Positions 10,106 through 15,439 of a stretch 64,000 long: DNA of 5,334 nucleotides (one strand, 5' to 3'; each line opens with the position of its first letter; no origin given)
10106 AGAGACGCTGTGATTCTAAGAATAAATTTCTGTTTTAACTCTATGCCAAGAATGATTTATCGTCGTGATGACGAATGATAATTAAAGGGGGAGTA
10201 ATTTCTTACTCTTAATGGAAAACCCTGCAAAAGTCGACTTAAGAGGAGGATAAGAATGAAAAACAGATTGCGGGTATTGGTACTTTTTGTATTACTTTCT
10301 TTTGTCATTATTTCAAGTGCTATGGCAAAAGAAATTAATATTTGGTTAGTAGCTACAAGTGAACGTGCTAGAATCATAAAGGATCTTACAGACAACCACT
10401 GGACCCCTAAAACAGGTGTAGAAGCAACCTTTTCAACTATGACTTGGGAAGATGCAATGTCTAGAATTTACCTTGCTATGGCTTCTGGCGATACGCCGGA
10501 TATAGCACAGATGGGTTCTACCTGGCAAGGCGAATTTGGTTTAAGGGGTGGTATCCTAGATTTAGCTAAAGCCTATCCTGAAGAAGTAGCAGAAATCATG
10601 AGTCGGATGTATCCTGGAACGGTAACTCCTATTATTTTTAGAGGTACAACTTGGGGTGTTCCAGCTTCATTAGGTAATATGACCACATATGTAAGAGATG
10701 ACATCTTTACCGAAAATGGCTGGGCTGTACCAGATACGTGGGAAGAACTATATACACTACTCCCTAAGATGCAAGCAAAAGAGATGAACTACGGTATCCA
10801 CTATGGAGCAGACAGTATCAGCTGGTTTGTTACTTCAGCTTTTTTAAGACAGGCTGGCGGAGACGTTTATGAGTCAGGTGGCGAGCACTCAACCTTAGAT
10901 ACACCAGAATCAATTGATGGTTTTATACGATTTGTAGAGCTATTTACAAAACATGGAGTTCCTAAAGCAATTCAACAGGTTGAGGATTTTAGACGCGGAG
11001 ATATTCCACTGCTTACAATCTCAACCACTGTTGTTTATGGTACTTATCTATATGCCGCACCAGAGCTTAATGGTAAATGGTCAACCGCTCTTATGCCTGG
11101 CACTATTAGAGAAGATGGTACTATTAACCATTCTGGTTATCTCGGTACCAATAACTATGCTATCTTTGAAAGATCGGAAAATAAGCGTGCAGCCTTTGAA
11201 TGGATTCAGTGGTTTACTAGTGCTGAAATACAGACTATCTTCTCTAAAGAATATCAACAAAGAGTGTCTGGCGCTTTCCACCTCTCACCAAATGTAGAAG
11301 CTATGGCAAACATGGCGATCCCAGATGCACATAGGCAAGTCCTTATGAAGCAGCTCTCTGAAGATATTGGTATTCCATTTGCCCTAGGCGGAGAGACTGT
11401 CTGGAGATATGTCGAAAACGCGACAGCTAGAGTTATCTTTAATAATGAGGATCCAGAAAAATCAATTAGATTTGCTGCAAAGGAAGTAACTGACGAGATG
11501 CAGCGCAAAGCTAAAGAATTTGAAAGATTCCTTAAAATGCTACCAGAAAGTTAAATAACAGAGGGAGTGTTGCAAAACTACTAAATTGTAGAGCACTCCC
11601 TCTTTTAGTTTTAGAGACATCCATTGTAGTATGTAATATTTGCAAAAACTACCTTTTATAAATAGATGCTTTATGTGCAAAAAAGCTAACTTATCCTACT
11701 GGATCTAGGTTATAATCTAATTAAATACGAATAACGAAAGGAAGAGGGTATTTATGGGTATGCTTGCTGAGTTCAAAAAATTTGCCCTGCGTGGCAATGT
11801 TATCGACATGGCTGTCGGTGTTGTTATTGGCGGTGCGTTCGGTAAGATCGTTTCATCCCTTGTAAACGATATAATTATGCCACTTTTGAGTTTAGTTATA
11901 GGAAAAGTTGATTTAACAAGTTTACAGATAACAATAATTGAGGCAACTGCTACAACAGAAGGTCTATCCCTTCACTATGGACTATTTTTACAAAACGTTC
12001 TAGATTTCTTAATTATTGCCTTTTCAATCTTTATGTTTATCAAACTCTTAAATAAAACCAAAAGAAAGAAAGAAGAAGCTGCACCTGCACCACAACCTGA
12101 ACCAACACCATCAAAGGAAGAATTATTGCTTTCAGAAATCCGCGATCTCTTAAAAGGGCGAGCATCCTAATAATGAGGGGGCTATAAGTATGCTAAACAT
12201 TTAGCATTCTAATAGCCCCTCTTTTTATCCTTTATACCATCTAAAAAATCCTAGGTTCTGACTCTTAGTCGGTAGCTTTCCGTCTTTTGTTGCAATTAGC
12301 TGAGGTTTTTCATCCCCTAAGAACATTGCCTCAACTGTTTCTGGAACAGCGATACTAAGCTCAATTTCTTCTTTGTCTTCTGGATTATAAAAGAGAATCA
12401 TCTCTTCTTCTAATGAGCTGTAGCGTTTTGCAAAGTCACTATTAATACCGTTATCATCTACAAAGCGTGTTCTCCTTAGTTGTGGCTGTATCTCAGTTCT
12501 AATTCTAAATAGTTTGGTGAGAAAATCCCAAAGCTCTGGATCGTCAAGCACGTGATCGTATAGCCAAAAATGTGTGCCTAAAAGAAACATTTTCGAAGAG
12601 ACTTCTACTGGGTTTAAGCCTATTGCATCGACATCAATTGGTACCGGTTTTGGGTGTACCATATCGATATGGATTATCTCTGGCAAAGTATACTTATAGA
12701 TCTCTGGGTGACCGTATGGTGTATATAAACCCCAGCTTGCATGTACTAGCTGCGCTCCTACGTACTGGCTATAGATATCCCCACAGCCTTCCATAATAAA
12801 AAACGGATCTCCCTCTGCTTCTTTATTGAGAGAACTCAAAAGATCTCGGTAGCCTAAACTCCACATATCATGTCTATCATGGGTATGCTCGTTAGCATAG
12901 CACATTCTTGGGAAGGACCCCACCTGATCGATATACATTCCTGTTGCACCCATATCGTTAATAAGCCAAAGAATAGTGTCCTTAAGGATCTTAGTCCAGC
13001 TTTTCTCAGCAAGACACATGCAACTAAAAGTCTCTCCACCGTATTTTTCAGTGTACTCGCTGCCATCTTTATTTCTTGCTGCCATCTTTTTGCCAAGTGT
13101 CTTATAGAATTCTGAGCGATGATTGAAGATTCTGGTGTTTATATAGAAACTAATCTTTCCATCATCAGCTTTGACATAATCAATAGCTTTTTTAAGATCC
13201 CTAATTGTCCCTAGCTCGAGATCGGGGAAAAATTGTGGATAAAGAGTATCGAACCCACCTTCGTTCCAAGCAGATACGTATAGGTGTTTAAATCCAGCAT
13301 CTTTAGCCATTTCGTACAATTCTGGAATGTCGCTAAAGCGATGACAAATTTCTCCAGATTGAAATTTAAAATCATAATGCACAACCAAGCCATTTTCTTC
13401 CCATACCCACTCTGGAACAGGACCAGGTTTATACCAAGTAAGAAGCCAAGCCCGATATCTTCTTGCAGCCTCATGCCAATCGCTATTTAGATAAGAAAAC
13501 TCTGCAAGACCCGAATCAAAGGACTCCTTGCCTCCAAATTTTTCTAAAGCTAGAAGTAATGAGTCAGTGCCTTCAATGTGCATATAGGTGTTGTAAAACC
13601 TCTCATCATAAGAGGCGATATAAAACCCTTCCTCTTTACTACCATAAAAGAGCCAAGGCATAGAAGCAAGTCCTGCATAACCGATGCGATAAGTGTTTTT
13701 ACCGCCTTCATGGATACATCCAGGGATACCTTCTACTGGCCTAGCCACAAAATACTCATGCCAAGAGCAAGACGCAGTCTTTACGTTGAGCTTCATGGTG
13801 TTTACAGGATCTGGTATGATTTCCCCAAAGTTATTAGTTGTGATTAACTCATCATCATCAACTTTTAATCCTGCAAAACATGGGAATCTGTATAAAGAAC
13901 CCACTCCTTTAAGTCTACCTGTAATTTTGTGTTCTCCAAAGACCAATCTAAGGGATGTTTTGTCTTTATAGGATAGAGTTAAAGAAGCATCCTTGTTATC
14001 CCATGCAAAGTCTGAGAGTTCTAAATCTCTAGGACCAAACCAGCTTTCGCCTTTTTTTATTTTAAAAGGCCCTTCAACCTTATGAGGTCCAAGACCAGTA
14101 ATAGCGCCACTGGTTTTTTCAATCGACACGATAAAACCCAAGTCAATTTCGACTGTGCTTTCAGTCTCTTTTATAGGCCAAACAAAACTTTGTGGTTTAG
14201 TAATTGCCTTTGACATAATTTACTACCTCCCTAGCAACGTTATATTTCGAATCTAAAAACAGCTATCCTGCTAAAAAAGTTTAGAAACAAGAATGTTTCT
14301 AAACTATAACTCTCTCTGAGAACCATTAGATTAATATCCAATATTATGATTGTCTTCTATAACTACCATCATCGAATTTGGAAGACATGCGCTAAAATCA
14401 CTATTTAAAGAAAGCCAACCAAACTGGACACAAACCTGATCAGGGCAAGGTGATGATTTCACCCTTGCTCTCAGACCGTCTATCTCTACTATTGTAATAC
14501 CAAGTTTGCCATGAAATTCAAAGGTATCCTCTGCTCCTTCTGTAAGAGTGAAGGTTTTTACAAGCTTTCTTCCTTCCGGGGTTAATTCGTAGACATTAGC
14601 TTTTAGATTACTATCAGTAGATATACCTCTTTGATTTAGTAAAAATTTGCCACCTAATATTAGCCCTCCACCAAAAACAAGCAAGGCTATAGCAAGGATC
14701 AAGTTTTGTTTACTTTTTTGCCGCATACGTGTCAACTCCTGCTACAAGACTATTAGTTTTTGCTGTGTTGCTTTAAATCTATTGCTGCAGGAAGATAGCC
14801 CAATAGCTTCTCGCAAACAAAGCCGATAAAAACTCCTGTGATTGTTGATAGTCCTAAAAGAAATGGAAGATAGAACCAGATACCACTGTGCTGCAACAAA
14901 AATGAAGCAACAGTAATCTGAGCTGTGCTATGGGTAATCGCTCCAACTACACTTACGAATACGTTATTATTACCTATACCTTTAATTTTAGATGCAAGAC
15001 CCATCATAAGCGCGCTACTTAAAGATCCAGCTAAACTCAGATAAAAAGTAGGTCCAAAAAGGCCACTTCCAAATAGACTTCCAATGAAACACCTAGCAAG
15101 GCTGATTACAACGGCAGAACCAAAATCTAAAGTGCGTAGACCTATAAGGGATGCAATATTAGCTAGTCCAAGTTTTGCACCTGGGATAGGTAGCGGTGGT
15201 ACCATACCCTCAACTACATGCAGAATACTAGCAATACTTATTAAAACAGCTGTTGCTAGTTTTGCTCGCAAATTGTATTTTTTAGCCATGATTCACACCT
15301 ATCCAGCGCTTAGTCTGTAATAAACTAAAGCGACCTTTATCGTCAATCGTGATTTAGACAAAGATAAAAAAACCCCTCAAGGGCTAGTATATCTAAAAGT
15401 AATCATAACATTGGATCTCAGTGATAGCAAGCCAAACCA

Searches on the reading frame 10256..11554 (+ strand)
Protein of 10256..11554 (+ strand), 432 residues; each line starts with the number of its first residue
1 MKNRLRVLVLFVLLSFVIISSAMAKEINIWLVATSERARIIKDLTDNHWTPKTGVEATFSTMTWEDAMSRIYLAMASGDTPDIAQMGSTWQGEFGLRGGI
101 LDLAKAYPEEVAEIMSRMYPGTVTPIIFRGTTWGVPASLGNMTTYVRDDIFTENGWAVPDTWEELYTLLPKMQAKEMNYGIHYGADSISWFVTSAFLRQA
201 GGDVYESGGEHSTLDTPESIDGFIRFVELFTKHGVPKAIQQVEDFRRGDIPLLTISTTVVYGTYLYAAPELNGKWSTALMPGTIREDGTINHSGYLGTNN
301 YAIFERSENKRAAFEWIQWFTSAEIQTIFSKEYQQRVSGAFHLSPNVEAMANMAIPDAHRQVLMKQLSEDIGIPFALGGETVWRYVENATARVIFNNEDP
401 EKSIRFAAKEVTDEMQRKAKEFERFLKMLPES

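Call 24: search_protein_families(library=pfam, proteins=[window:10256-11554:+], max_evalue=0.00001)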
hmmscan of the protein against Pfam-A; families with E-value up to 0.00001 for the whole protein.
window:10256-11554:+ (432 aa): 2 families
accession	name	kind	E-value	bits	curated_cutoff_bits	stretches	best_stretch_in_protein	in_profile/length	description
PF01547.30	SBP_bac_1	-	7.7e-22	79.1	26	1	52-326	21-306/307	Bacterial extracellular solute-binding protein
PF13416.11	SBP_bac_8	-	7.4e-20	72.3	27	1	52-333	9-255/279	Bacterial extracellular solute-binding protein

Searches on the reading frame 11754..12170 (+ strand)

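Call 54: search_protein_families(library=pfam, proteins=[window:11754-12170:+], max_evalue=0.001)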
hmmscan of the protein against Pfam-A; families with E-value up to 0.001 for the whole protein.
window:11754-12170:+ (138 aa): 1 family
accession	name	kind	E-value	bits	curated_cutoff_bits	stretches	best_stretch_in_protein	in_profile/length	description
PF01741.23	MscL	-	4.1e-46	156.8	27.4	1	3-134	1-123/123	Large-conductance mechanosensitive channel, MscL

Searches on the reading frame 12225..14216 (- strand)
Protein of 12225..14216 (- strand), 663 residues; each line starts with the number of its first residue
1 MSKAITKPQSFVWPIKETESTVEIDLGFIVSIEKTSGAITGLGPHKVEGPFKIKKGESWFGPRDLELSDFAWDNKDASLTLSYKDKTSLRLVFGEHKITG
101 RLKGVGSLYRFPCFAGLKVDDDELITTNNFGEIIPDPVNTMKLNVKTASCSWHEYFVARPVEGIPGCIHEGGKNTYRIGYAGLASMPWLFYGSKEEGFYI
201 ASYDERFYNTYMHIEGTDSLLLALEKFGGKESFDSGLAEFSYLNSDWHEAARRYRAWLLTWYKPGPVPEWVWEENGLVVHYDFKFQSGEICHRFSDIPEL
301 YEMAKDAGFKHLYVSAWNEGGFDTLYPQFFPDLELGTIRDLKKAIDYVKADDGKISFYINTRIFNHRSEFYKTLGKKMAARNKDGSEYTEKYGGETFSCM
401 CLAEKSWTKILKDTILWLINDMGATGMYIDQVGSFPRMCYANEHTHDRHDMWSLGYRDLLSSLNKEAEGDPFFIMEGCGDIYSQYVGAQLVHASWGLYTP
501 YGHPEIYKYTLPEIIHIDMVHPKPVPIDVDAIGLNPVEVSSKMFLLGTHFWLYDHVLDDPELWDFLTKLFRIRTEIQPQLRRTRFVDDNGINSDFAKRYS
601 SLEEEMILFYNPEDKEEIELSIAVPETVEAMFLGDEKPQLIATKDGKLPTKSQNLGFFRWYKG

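Call 24: search_protein_families(library=pfam, proteins=[window:12225-14216:-], max_evalue=0.00001)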
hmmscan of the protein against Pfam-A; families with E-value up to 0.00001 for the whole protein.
window:12225-14216:- (663 aa): 1 family
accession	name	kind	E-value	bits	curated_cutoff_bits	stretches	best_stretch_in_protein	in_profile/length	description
PF19773.5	DUF6259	-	1.9e-32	113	28.7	1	242-491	11-265/300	Domain of unknown function (DUF6259)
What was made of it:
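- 12225..14216 (-): DUF6259 protein (cytoplasmic, probable glycosidase-like); conserved neighbour. Call 24.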

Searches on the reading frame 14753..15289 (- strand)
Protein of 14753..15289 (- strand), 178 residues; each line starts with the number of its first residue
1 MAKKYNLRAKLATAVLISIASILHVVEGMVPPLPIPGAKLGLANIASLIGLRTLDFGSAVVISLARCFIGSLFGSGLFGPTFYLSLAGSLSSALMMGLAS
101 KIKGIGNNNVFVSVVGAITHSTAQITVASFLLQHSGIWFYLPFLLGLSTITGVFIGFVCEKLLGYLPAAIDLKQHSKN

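Call 24: search_protein_families(library=pfam, proteins=[window:14753-15289:-], max_evalue=0.00001)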
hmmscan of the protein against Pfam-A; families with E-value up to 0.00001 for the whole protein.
window:14753-15289:- (178 aa): 1 family
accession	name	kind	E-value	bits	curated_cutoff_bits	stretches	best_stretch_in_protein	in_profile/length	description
PF07456.16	Hpre_diP_synt_I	-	2.6e-39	135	30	1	16-161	1-146/147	Heptaprenyl diphosphate synthase component I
